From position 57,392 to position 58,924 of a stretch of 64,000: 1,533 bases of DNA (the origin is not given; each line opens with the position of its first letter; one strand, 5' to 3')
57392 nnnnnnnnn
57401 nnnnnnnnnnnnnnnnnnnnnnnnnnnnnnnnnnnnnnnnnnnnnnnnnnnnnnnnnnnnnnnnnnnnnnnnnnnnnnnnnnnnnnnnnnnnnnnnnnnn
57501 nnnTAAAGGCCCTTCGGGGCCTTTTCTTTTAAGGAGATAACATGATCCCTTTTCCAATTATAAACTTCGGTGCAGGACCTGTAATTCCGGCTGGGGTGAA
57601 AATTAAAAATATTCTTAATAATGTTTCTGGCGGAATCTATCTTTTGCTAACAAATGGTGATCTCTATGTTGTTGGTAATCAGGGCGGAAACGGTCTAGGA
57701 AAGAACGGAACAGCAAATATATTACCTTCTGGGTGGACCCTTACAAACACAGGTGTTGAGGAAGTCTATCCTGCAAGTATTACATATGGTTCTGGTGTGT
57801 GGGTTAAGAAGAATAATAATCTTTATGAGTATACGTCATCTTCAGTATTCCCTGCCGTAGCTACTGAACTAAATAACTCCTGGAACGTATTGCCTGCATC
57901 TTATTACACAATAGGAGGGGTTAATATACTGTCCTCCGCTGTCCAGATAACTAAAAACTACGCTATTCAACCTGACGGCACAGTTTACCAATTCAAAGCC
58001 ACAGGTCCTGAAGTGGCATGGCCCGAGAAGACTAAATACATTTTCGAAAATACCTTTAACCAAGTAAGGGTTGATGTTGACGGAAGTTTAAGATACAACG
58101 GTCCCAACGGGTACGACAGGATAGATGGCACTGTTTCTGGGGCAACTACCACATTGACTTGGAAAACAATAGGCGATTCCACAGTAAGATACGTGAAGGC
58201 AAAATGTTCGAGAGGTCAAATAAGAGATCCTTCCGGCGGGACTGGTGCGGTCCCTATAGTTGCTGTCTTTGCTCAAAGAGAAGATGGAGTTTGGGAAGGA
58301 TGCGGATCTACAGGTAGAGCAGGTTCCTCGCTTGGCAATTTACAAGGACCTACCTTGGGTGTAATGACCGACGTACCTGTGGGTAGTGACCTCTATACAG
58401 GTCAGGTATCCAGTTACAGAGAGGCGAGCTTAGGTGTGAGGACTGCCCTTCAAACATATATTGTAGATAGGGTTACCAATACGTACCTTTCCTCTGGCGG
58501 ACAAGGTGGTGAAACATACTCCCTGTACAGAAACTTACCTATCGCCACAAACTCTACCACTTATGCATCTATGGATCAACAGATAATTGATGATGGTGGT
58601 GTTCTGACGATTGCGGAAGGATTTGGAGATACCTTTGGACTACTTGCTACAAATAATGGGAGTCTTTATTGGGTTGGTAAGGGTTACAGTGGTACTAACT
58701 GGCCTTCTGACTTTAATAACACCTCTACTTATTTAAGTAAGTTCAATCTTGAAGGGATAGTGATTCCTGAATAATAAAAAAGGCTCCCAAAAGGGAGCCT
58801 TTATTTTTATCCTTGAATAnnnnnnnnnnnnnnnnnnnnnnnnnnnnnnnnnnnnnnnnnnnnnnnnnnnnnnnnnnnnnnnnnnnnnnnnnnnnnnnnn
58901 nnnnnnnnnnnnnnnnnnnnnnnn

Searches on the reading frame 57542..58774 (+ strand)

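Call 4: search_protein_families(library=pfam, proteins=[window:57542-58774:+], max_evalue=0.1)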
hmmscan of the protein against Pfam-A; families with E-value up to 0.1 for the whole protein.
window:57542-58774:+ (410 aa): 0 families

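Call 5: search_protein_families(library=phrogs, proteins=[window:57542-58774:+], max_evalue=0.01)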
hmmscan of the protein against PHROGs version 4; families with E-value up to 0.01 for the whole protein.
window:57542-58774:+ (410 aa): 1 family
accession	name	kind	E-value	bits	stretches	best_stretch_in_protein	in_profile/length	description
phrog_15692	-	unknown function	1.4e-99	335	1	1-410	1-413/413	-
